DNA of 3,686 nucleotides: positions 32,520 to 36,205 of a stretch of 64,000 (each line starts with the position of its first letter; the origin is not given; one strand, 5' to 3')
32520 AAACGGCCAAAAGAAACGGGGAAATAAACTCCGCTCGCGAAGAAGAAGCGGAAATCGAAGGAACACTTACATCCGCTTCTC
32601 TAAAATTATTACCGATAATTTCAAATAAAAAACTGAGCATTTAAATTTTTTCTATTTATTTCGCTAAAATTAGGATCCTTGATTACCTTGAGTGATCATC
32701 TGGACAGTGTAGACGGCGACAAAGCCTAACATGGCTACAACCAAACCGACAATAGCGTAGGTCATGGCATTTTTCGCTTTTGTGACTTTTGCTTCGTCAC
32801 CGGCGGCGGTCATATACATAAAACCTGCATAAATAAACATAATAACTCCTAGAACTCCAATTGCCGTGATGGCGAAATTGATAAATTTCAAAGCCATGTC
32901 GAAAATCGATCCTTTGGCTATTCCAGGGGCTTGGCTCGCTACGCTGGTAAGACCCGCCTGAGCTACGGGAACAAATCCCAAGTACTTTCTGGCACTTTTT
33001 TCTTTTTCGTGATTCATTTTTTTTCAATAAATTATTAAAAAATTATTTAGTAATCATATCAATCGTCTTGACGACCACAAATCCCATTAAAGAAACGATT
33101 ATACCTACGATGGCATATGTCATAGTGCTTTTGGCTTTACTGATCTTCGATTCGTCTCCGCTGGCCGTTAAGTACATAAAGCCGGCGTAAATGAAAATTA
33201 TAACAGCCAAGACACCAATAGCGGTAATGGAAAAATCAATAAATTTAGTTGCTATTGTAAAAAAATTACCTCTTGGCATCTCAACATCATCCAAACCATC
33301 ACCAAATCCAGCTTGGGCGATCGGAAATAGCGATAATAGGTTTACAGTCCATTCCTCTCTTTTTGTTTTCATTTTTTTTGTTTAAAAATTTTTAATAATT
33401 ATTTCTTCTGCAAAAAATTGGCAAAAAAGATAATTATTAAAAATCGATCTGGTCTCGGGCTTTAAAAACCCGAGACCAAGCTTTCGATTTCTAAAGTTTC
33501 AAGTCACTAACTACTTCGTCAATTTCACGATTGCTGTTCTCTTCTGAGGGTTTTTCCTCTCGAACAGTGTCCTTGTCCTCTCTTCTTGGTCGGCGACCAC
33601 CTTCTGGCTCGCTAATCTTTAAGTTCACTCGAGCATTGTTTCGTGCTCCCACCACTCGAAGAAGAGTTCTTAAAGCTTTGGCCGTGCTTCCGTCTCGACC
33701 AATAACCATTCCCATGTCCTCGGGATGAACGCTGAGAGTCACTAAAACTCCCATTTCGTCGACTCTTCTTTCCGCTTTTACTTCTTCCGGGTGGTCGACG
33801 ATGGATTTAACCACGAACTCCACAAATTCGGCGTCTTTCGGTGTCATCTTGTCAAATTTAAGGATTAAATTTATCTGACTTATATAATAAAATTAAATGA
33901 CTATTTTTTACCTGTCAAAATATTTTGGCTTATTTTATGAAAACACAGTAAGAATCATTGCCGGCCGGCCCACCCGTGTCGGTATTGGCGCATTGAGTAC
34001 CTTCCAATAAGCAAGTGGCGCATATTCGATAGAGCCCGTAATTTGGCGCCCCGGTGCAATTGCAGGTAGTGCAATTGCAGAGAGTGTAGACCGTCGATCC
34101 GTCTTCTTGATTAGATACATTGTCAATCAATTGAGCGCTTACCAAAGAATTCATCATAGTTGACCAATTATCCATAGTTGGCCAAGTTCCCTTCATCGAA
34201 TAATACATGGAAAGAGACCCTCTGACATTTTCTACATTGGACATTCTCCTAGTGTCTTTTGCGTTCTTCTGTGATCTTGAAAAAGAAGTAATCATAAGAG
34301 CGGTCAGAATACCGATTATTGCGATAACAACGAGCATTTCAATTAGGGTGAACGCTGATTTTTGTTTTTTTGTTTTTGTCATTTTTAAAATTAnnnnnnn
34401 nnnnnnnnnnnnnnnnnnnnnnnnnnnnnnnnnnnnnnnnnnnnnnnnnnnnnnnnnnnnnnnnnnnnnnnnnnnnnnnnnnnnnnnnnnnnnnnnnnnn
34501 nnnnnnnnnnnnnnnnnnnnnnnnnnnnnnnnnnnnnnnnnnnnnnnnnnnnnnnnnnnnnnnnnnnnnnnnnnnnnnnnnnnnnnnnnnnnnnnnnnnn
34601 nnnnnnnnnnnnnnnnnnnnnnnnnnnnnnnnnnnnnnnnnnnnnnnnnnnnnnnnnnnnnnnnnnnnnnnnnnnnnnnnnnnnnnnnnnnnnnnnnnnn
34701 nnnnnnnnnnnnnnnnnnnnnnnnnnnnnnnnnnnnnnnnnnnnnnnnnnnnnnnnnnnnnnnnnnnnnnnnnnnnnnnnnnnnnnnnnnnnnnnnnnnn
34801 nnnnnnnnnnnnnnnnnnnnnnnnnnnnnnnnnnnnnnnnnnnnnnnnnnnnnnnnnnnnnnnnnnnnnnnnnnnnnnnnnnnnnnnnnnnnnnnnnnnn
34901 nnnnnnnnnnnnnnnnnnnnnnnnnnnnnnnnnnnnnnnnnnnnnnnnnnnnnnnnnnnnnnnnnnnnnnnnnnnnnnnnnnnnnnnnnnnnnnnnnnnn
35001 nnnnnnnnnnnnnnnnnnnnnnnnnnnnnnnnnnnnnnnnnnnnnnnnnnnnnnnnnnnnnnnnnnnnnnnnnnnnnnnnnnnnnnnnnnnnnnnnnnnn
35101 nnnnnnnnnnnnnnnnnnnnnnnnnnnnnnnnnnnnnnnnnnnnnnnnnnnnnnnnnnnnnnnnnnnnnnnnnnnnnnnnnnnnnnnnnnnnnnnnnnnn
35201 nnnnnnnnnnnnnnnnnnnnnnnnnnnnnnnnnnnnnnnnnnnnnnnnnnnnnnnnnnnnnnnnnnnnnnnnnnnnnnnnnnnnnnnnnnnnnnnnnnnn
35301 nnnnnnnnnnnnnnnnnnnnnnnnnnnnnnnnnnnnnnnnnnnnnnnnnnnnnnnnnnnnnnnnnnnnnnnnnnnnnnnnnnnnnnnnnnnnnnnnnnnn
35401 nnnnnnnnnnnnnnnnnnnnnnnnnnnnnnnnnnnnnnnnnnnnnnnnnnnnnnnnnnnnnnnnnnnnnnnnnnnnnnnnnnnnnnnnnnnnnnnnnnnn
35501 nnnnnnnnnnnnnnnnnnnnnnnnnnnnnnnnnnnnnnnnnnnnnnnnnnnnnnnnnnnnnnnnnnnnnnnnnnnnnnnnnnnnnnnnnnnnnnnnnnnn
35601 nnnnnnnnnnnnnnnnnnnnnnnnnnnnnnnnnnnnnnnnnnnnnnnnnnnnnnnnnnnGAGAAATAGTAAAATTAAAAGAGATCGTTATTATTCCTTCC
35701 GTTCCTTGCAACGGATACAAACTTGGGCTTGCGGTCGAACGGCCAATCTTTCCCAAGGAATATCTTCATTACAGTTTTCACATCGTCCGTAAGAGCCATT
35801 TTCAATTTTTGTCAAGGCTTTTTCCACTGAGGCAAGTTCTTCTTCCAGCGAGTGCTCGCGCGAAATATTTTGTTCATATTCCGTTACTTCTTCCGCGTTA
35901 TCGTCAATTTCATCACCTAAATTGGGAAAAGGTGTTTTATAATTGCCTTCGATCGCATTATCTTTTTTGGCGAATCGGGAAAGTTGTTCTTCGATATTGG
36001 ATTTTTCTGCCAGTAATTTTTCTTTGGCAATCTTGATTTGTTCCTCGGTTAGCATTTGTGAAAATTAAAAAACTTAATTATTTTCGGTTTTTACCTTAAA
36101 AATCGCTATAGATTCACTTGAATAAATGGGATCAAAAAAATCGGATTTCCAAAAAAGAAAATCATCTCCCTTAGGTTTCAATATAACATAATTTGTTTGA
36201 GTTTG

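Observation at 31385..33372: Tandem array of five paralogous VirB2/TrbC-like pilin-type small membrane proteins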

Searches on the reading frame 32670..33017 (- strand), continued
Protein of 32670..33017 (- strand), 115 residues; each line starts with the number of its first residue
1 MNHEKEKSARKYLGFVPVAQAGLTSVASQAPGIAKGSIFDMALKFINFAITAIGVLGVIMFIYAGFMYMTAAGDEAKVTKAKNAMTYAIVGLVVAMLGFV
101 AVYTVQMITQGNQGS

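Call 62: search_protein_families(library=pfam, proteins=[L024:5188-7683:+, L024:7689-9017:+, L024:2943-4034:-, L026:11926-14154:-, L017:12417-13934:-, L017:8660-9703:+, L026:14200-15480:-, L024:643-2574:-, L033:8678-10225:+, L026:15557-17092:+], max_evalue=0.01)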
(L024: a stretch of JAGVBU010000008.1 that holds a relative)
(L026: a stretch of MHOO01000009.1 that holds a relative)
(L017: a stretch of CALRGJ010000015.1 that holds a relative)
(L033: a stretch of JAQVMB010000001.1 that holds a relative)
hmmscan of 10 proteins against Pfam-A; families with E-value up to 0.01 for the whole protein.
L024:5188-7683:+ (831 aa): 2 families
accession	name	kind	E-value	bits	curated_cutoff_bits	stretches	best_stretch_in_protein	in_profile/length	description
PF00521.26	DNA_topoisoIV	-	1.6e-166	554.9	31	1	44-485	1-431/432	DNA gyrase/topoisomerase IV, subunit A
PF03989.18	DNA_gyraseA_C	-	3.2e-68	225.4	27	6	785-830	1-46/48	DNA gyrase C-terminal domain, beta-propeller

L024:7689-9017:+ (442 aa): 2 families
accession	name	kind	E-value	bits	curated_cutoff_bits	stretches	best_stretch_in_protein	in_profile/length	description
PF13416.11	SBP_bac_8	-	4.1e-25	89.6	27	1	60-369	1-261/279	Bacterial extracellular solute-binding protein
PF01547.30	SBP_bac_1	-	8.1e-23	82.3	26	1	52-353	5-303/307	Bacterial extracellular solute-binding protein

L024:2943-4034:- (363 aa): 3 families
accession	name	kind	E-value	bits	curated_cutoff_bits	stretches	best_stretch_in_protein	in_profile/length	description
PF00575.29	S1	-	1.5e-32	112.3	22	4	209-279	4-74/74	S1 RNA binding domain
PF23459.1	S1_RRP5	-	6.8e-08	33.4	27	0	293-360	1-70/72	RRP5 S1 domain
PF21710.3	Spt6_S1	-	0.00017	22.2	27.5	0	232-278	37-84/91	Spt6, S1/OB domain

L026:11926-14154:- (742 aa): 7 families
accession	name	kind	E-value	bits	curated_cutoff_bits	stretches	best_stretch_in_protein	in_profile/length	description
PF00133.28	tRNA-synt_1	-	3.6e-121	405.3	22.7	1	15-576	1-408/414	tRNA synthetases class I (I, L, M and V)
PF08264.19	Anticodon_1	-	4e-26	92.1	25.1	1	626-741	5-105/148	Anticodon-binding domain of tRNA ligase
PF09334.17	tRNA-synt_1g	-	3.5e-22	79.1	20.1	3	55-198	10-135/391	tRNA synthetases class I (M)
PF01406.26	tRNA-synt_1e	-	0.00065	19.6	27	1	526-571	237-282/301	tRNA synthetases class I (C) catalytic domain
PF01921.24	tRNA-synt_1f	-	0.00073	19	27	1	525-587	267-326/360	tRNA synthetases class I (K)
PF13603.12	tRNA-synt_1_2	-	0.0033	17.4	25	0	269-306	107-144/185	Leucyl-tRNA synthetase, editing domain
PF01978.25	TrmB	-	0.0068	16.7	25.6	0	326-350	41-60/68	Sugar-specific transcriptional regulator TrmB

L017:12417-13934:- (505 aa): 6 families
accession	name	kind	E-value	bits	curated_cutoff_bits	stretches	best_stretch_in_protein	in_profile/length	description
PF09334.17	tRNA-synt_1g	-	1.2e-104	350.6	20.1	2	143-363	166-390/391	tRNA synthetases class I (M)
PF00133.28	tRNA-synt_1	-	1.8e-37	129.5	22.7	2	224-334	296-408/414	tRNA synthetases class I (I, L, M and V)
PF01406.26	tRNA-synt_1e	-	9.3e-14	51.9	27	2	256-330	208-283/301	tRNA synthetases class I (C) catalytic domain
PF19303.5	Anticodon_3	-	8.6e-12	45.6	23.5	1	380-504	10-136/152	Anticodon binding domain of methionyl tRNA ligase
PF08264.19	Anticodon_1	-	4.7e-06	27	25.1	1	386-473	6-95/148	Anticodon-binding domain of tRNA ligase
PF01921.24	tRNA-synt_1f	-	0.00045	19.7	27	0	261-333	240-316/360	tRNA synthetases class I (K)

L017:8660-9703:+ (347 aa): 21 families
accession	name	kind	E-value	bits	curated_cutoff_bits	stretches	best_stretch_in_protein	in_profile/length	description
PF00437.27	T2SSE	-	9e-48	163.2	24.9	1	4-290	12-288/370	Type II/IV secretion system protein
PF04851.21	ResIII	-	7.2e-06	26.4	22.5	1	125-237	23-114/164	Type III restriction enzyme, res subunit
PF25199.1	nSTAND_NTPase5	-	0.0001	22.6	34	1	118-177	34-93/145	Novel STAND NTPase 5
PF13401.12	AAA_22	-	0.00011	22.9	27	1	124-207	4-93/130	AAA domain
PF13604.12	AAA_30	-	0.00012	22.3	27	1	117-216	10-106/191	AAA domain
PF02492.25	cobW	-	0.00014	21.9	20.7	1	128-178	3-51/180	CobW/HypB/UreG, nucleotide-binding domain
PF00004.35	AAA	-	0.00025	21.9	21.2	1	128-210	1-69/131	ATPase family associated with various cellular activities (AAA)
PF00005.33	ABC_tran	-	0.00046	21.2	25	1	126-221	12-80/137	ABC transporter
PF13191.12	AAA_16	-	0.00063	20.7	32.6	1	118-159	17-55/167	AAA ATPase domain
PF07693.20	KAP_NTPase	-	0.00067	19.4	20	1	128-171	23-66/293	KAP family P-loop domain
PF20720.3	nSTAND3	-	0.00088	19.4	27.2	1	124-165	16-56/155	Novel STAND NTPase 3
PF13245.12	AAA_19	-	0.0016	19.1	25.1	1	121-194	7-75/134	AAA domain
PF01935.23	DUF87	-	0.002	18.7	23.2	1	130-170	28-68/220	Helicase HerA, central domain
PF13173.12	AAA_14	-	0.0025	18.3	27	1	125-176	2-55/129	AAA domain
PF06414.18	Zeta_toxin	-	0.0027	17.6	22.3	1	127-193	18-85/199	Zeta toxin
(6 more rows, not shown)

L026:14200-15480:- (426 aa): 2 families
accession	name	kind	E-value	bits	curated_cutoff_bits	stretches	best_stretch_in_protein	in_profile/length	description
PF00814.31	TsaD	-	5e-80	269.4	24.8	3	214-400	102-263/264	tRNA N6-adenosine threonylcarbamoyltransferase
PF22521.2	HypF_C_2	-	2.7e-05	24.5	27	1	310-382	152-224/241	Carbamoyltransferase, Kae1-like Domain, second subdomain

L024:643-2574:- (643 aa): 11 families
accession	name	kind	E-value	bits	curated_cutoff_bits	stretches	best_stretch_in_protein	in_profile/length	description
PF01434.24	Peptidase_M41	-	3.6e-65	219.9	29.9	1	443-630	2-190/191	Peptidase family M41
PF00004.35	AAA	-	2.6e-43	148.1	21.2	1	230-361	1-129/131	ATPase family associated with various cellular activities (AAA)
PF17862.7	AAA_lid_3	-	4.5e-15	55.3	27.2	1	384-426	1-43/45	AAA+ lid domain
PF06480.20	FtsH_ext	-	2.6e-07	31.2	25.5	1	40-108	2-76/103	FtsH Extracellular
PF06068.19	TIP49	-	5.3e-05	23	23.8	1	227-264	50-89/347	TIP49 P-loop domain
PF07728.20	AAA_5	-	9.5e-05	22.9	22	1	229-350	1-136/139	AAA domain (dynein-related subfamily)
PF20720.3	nSTAND3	-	0.00015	21.9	27.2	1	230-376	20-152/155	Novel STAND NTPase 3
PF13191.12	AAA_16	-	0.0011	20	32.6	0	227-248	24-45/167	AAA ATPase domain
PF05496.18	RuvB_N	-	0.0018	18.5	27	0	195-297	8-95/159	Holliday junction DNA helicase RuvB P-loop domain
PF13401.12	AAA_22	-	0.0031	18.3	27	0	230-258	8-39/130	AAA domain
PF07724.20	AAA_2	-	0.0041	17.6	27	0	231-299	7-88/166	AAA domain (Cdc48 subfamily)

L033:8678-10225:+ (515 aa): 1 family
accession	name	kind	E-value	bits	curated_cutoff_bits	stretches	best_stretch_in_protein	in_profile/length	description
PF18895.5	T4SS_pilin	-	7.5e-10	39.2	26.6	1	444-511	5-71/71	Type IV secretion system pilin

L026:15557-17092:+ (511 aa): 2 families
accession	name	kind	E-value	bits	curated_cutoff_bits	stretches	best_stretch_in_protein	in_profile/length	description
PF13632.12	Glyco_trans_2_3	-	0.0019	18.5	27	1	217-443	5-191/198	Glycosyl transferase family group 2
PF03142.21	Chitin_synth_2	-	0.0069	15.5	27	0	97-142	17-63/527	Chitin synthase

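Call 67: find_homologous_proteins(query=A6, max_evalue=1e-10)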
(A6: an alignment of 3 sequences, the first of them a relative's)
Query A6 (3 sequences) (634 aa, profile of the alignment): 8000 proteins with E <= 1e-10 among 8000 candidates; the best 120 are listed.
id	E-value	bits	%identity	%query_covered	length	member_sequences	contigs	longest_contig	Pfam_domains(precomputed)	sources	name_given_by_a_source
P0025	0.0e+0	1088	100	100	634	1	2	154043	PF19044.7,PF01935.24,PF12846.14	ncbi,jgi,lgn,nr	ncbi:MAG TPA: DUF87 domain-containing protein [Candidatus Saccharimonadales bacterium]|jgi:type IV s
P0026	0.0e+0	1058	95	100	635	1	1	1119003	PF19044.7,PF01935.24,PF12846.14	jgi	jgi:conjugal transfer ATP-binding protein TraC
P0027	0.0e+0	1036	91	100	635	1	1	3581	PF19044.7,PF01935.24,PF12846.14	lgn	-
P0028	0.0e+0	1034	91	100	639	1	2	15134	PF19044.7,PF01935.24,PF12846.14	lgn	-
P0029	0.0e+0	1034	90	100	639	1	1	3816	PF19044.7,PF01935.24,PF12846.14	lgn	-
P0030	0.0e+0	1033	91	100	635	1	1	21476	PF19044.7,PF01935.24,PF12846.14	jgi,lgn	-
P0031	0.0e+0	1033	91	100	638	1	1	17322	PF19044.7,PF01935.24,PF12846.14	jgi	jgi:conjugal transfer ATP-binding protein TraC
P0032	0.0e+0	1033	90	100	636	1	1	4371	PF19044.7,PF01935.24,PF12846.14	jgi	jgi:type IV secretory pathway VirB4 component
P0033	0.0e+0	1032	91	100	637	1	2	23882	PF19044.7,PF01935.24,PF12846.14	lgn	-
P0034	0.0e+0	1031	91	100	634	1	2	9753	PF19044.7,PF01935.24,PF12846.14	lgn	-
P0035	0.0e+0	1030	91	100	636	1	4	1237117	PF19044.7,PF01935.24,PF12846.14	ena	-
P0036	0.0e+0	1030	91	99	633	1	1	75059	PF19044.7,PF01935.24,PF12846.14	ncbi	-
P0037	0.0e+0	1029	91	100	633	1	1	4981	PF19044.7,PF01935.24,PF12846.14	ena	-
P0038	0.0e+0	1029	91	100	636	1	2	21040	PF19044.7,PF01935.24,PF12846.14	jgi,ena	-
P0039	0.0e+0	1028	90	100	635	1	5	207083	PF19044.7,PF01935.24,PF12846.14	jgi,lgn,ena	-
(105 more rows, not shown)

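Call 71: search_protein_representatives(alignment_id=A4)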
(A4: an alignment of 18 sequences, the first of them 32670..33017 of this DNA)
Query: 18 sequences, 116 profile positions. Proteins with E-value up to 0.001 (for the whole library): 66022; up to 1e-10: 10992; up to 1e-30: 51. The best 150 are listed.
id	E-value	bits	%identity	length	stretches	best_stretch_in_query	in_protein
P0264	7.5e-81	284.1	-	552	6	34-107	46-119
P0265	1.8e-74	263.5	-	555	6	38-110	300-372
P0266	7.7e-65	232.4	-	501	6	43-108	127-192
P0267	5.7e-55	200.6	-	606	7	39-111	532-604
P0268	1.4e-52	192.9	-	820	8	20-107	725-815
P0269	5.2e-50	184.6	-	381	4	35-100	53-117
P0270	5.5e-50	184.5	-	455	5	35-105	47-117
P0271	3.6e-49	181.9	-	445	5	48-109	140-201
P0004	2.8e-45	169.3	-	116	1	1-115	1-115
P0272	7.8e-45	167.9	-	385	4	32-108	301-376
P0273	7.0e-44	164.9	-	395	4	37-109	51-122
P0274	9.1e-44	164.5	-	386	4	32-105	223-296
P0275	7.4e-43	161.6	-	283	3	27-107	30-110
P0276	1.6e-42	160.4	-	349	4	34-108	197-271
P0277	5.5e-42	158.8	-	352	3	31-112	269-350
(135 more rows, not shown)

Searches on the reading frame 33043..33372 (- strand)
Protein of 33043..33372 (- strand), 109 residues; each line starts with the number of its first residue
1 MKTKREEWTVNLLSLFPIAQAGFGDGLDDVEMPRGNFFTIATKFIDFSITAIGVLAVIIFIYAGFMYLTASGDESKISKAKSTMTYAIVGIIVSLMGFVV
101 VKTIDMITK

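Call 3: search_protein_families(library=pfam, proteins=[window:33043-33372:-], max_evalue=1)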
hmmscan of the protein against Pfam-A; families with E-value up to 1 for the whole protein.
window:33043-33372:- (109 aa): 7 families
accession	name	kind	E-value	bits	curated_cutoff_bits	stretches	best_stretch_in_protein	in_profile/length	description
PF18895.5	T4SS_pilin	-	7.8e-07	29.5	26.6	1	47-95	15-62/71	Type IV secretion system pilin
PF04290.18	DctQ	-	0.0051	17.1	28.3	1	41-103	61-125/132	Tripartite ATP-independent periplasmic transporters, DctQ component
PF04956.18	TrbC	-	0.0069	17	27.9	1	28-95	34-89/98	TrbC/VIRB2 pilin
PF06168.16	DUF981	-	0.01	16.3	29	1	44-103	3-62/186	Protein of unknown function (DUF981)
PF05987.18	DUF898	-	0.035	13.7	28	1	16-100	159-241/336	Bacterial protein of unknown function (DUF898)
PF12725.13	DUF3810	-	0.2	11.4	28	1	36-99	11-76/311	Protein of unknown function (DUF3810)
PF24838.2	8xMP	-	0.23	11.7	30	1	55-103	26-72/136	Octameric membrane protein family (8xMP)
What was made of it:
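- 33043..33372 (-): g1, pilin paralog (109 aa); present in some strains and species only. PF18895 29.5 bits, cut-off 26.6 (call 3).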

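Call 4: search_protein_families(library=ncbifam, proteins=[window:33043-33372:-], max_evalue=1)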
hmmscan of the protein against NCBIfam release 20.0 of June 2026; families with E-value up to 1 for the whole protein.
window:33043-33372:- (109 aa): 2 families
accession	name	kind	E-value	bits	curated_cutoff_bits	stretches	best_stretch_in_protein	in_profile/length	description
NF045849.1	ICE_MMCAP2_0565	equivalog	1.3e-07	31.2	40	1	44-102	16-74/80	Mbov_0395 family pilin-like conjugal transfer protein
NF041798.1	Ced_CedA2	equivalog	0.9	9.8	80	0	85-104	26-45/50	Ced DNA import system-associated protein CedA2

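Call 25: find_encoding_contigs(protein=window:33043-33372:-, flank=1000, max_places=10)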
Protein window:33043-33372:- (109 aa): 6 contigs read that carry it; 1 place shown.
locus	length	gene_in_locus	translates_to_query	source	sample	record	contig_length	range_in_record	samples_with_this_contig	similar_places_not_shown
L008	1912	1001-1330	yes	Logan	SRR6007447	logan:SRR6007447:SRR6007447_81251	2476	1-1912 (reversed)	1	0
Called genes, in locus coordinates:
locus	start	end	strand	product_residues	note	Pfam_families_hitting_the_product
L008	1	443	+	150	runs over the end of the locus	PF07963:N_methyl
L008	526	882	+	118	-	PF13083:KH_KhpA-B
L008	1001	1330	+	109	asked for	PF18895:T4SS_pilin (weak)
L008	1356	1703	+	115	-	PF18895:T4SS_pilin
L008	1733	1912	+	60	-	?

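Call 35: list_cluster_members(proteins=[window:33043-33372:-, window:32670-33017:-, window:32347-32640:-, window:31768-32319:-, window:31385-31741:-, window:34391-35659:-, window:47468-49396:-, window:29101-30879:-, window:28351-29073:-, window:33930-34382:-])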
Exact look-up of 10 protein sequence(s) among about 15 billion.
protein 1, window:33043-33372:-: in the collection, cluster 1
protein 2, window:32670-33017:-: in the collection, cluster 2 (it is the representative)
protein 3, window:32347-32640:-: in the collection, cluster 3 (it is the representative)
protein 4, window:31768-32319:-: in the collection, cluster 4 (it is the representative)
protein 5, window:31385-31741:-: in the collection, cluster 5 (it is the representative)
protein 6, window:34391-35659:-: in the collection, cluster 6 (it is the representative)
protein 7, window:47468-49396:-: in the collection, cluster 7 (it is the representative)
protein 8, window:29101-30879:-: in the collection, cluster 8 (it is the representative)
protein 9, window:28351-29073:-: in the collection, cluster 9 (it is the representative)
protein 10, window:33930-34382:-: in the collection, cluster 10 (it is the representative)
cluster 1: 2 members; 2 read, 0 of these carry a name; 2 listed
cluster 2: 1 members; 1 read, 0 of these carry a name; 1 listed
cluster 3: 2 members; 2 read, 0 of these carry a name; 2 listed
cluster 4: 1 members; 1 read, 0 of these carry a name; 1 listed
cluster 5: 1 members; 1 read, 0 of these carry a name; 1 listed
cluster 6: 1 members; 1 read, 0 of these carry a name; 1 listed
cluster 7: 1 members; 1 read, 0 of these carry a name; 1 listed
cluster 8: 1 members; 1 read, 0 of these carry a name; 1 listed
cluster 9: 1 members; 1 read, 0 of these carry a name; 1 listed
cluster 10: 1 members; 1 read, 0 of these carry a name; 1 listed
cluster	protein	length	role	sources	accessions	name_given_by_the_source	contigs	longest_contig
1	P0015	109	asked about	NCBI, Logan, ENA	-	-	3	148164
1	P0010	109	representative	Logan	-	-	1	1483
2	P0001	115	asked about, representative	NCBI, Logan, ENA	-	-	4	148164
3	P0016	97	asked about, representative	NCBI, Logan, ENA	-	-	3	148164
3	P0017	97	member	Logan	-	-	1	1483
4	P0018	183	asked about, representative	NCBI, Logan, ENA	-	-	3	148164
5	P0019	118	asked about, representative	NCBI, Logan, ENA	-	-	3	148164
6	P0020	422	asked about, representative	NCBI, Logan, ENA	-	-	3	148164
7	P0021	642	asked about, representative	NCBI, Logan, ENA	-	-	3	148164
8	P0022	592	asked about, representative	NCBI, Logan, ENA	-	-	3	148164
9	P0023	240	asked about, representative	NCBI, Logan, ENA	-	-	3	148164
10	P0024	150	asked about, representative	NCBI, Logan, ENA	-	-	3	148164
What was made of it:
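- Tried and rejected: The exact-cluster look-up gave no names or accessions for any window protein (call 35).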

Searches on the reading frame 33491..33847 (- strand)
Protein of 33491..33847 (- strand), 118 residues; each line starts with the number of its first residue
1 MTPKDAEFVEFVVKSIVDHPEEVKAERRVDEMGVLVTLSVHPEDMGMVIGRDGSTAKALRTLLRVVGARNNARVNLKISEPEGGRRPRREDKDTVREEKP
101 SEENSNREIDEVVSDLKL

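Call 7: search_protein_families(library=pfam, proteins=[window:33491-33847:-], max_evalue=0.001)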
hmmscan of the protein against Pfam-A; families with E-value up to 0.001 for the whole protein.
window:33491-33847:- (118 aa): 2 families
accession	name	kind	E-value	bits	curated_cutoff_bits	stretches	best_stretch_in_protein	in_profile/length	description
PF13083.13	KH_KhpA-B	-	5.8e-22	77.8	32.1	1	7-78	2-73/73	KhpA/KhpB, KH domain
PF07650.23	KH_2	-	0.00011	22.4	22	1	34-79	25-71/78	KH domain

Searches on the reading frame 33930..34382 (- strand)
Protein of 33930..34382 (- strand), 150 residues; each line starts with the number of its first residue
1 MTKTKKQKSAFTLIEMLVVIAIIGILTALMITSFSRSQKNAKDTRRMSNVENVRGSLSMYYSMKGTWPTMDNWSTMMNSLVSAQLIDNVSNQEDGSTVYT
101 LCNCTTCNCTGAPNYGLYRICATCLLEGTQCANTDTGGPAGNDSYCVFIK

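Call 7: search_protein_families(library=pfam, proteins=[window:33930-34382:-], max_evalue=0.001)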
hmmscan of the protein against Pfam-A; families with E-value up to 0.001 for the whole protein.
window:33930-34382:- (150 aa): 1 family
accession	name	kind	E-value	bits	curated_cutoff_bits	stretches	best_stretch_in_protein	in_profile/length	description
PF07963.17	N_methyl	-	4.6e-08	32.8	21.2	1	6-30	2-26/27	Prokaryotic N-terminal methylation motif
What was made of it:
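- A type IV pilin gene with a prepilin methylation motif lies at 33930-34382 (call 7).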

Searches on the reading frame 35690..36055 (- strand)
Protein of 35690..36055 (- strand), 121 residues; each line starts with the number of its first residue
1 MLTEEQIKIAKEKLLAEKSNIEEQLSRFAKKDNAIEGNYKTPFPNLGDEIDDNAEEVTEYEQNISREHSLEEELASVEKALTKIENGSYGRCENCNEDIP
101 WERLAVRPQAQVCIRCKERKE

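Call 7: search_protein_families(library=pfam, proteins=[window:35690-36055:-], max_evalue=0.001)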
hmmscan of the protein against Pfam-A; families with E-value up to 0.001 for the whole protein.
window:35690-36055:- (121 aa): 1 family
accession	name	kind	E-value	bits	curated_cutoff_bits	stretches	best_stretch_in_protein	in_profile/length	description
PF01258.23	zf-dskA_traR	-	2.6e-11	43.8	24.9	1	87-121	1-35/36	Prokaryotic dksA/traR C4-type zinc finger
